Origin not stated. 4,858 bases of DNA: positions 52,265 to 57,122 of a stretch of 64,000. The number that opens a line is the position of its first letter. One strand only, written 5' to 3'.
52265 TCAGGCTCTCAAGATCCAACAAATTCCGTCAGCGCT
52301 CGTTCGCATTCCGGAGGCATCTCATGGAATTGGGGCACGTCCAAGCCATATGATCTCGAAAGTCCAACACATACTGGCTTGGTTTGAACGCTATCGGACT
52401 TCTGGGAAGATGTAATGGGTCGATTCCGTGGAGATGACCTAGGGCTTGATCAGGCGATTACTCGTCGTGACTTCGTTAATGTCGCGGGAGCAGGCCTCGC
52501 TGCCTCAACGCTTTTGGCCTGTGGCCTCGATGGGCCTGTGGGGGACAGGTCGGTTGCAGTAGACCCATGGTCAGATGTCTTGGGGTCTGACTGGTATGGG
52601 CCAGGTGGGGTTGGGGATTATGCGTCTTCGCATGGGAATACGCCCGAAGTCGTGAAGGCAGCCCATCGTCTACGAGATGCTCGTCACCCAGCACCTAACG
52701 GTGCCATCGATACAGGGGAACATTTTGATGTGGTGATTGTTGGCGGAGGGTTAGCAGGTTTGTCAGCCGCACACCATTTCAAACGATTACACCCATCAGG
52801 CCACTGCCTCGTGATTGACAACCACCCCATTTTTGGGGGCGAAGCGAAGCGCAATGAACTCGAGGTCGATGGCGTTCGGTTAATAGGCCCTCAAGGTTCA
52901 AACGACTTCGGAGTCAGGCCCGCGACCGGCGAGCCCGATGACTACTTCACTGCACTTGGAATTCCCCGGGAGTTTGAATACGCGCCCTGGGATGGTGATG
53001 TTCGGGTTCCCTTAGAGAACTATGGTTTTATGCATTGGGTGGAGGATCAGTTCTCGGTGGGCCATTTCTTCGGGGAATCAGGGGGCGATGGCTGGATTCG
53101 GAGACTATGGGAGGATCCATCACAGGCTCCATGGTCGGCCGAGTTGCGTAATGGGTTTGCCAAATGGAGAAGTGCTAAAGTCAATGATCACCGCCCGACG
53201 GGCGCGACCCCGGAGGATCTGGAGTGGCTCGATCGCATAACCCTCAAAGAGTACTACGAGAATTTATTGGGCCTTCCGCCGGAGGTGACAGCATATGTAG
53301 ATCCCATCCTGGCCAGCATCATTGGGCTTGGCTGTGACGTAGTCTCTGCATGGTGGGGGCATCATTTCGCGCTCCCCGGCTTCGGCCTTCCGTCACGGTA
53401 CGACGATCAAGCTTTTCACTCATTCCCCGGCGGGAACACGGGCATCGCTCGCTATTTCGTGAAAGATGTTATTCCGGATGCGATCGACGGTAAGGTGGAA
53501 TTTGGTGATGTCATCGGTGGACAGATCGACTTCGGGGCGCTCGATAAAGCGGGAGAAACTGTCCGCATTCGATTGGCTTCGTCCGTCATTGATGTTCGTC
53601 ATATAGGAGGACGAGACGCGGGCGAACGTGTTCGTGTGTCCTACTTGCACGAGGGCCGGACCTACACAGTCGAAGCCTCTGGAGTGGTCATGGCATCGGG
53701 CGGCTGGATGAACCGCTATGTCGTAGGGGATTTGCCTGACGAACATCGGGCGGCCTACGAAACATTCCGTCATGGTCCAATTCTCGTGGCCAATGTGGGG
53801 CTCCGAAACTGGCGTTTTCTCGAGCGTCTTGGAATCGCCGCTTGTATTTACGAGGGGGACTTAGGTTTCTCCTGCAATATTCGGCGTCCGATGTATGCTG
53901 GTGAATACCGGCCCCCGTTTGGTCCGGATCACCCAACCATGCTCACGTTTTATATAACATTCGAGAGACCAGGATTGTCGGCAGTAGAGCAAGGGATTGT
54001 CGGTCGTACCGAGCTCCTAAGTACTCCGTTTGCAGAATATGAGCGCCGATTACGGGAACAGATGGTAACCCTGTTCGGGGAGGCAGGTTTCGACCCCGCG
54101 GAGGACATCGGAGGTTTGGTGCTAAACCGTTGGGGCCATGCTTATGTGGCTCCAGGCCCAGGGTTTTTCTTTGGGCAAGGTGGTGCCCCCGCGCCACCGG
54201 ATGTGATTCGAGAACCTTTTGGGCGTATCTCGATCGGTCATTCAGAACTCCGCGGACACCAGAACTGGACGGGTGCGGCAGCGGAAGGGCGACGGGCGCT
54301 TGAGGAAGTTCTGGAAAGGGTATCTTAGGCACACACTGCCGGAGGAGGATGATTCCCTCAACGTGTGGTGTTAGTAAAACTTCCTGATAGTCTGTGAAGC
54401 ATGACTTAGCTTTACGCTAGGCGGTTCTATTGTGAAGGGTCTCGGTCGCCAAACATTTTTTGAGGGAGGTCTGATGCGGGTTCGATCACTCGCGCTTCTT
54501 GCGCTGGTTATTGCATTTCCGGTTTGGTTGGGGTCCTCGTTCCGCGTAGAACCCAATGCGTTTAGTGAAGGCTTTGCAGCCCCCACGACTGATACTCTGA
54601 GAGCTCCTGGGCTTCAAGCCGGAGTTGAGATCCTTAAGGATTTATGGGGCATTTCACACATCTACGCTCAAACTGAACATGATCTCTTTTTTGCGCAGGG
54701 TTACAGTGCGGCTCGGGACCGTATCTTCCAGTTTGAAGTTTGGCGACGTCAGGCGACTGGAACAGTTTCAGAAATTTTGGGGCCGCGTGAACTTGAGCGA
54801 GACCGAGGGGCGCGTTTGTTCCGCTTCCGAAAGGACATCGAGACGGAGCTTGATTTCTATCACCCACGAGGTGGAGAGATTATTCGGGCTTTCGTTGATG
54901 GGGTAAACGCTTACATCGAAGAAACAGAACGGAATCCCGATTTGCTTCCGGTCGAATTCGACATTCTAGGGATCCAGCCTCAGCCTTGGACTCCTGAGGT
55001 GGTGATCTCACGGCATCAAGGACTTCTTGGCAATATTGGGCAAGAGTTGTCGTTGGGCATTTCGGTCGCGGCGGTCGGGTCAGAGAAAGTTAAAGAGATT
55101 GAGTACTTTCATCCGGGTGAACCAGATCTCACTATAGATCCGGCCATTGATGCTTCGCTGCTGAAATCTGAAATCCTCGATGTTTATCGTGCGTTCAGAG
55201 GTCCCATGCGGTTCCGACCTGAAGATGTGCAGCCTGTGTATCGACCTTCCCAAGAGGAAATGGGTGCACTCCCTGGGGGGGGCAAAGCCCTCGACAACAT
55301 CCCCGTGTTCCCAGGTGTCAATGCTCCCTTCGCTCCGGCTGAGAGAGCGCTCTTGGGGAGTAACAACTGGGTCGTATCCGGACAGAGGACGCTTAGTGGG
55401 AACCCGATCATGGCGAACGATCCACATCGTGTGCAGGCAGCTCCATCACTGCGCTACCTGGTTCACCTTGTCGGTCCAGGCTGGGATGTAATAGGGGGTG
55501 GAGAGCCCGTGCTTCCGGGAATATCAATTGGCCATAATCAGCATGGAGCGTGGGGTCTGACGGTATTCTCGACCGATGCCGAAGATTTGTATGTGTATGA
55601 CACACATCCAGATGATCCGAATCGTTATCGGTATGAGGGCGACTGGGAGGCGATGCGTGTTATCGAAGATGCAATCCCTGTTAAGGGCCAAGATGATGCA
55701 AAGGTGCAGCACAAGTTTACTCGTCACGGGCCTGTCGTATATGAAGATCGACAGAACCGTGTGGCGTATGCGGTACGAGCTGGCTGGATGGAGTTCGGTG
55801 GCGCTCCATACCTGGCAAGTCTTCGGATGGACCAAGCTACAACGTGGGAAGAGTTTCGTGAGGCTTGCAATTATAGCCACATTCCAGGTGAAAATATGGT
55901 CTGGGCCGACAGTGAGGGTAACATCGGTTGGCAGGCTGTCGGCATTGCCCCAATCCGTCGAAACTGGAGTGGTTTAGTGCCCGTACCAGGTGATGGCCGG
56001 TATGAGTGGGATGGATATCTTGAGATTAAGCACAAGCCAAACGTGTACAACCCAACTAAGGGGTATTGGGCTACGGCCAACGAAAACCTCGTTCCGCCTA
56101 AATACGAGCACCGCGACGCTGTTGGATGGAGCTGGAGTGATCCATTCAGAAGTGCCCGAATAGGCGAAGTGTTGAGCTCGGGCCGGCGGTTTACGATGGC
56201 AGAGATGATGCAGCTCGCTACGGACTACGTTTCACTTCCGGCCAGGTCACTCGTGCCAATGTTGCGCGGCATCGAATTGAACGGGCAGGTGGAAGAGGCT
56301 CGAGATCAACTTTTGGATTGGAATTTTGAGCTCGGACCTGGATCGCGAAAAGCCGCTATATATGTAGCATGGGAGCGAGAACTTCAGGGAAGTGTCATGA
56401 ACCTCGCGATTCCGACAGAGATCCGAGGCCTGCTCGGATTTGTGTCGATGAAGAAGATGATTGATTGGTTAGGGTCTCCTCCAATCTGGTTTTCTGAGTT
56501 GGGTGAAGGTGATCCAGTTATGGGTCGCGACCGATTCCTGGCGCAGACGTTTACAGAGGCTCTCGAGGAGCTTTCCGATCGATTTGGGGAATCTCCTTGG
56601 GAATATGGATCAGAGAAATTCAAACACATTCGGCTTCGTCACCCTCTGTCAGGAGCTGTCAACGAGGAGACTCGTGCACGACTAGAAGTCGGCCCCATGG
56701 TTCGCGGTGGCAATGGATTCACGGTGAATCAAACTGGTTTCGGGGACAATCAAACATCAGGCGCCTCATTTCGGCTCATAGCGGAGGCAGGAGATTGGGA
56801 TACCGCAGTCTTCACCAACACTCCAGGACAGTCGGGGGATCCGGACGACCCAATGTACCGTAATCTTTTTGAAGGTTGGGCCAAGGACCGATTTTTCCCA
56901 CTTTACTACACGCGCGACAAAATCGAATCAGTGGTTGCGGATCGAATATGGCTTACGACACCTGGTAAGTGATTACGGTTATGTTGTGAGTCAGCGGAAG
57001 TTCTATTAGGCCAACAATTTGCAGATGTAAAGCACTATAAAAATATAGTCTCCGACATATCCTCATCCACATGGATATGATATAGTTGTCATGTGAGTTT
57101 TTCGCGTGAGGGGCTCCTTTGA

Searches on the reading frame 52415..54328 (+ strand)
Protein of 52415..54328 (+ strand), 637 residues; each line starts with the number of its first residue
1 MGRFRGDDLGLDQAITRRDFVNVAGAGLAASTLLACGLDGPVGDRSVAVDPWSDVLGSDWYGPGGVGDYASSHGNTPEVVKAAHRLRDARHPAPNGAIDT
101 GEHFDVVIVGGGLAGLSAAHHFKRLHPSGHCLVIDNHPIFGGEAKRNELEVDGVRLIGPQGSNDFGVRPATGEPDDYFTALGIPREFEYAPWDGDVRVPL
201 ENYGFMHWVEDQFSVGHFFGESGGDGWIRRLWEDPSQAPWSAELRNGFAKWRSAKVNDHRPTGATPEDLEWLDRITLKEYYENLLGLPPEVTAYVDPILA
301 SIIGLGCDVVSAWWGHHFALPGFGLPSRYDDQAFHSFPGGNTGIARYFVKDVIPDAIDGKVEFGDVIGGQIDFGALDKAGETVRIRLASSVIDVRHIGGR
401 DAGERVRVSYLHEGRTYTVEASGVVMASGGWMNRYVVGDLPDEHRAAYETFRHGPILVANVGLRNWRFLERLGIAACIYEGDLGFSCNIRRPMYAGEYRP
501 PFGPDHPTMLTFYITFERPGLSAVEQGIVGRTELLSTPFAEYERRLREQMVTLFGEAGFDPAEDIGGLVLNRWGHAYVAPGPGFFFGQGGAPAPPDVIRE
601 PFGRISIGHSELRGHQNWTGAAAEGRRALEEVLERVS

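Call 60: search_protein_families(library=pfam, proteins=[window:52415-54328:+], max_evalue=0.000001)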
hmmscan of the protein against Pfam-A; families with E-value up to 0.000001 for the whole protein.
window:52415-54328:+ (637 aa): 3 families
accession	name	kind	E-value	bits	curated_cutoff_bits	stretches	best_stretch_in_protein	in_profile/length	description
PF01266.30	DAO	-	2.3e-07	31.1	27.9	0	105-147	1-42/353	FAD dependent oxidoreductase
PF00890.30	FAD_binding_2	-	5.2e-07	29.6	20.4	0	105-143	1-37/414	FAD binding domain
PF13450.12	NAD_binding_8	-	7.7e-07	29.7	21.9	1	108-155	1-44/68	NAD(P)-binding Rossmann-like domain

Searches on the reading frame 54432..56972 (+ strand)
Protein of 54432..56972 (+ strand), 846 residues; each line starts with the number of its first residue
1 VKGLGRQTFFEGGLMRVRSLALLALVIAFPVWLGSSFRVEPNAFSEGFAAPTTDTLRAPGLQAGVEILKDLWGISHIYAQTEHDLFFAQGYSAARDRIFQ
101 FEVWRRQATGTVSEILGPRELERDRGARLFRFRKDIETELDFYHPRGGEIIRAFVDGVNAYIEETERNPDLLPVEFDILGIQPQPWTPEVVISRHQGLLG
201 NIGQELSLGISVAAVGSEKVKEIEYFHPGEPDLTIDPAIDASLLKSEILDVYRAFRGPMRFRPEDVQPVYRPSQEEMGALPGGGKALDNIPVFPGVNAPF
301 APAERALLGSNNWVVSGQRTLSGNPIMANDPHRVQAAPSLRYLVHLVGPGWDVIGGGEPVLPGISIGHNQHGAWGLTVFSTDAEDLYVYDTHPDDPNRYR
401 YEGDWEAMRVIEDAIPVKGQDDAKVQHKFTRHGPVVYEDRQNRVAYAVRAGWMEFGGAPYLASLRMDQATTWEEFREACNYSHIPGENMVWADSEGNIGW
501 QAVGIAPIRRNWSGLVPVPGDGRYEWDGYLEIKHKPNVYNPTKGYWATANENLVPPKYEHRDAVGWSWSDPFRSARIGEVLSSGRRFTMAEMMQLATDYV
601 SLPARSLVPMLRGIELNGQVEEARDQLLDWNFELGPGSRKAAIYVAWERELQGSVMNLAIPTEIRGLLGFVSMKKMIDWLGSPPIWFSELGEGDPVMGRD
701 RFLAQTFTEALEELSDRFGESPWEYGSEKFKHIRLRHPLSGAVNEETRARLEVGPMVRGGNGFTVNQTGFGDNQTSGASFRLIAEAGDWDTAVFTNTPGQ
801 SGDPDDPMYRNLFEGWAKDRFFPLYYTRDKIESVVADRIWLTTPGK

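Call 60: search_protein_families(library=pfam, proteins=[window:54432-56972:+], max_evalue=0.000001)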
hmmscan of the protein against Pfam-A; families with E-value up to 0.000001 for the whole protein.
window:54432-56972:+ (846 aa): 1 family
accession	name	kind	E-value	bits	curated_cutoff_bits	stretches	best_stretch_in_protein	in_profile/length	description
PF01804.23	Penicil_amidase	-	1.3e-197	659.4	21.3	1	65-832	2-674/675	Penicillin amidase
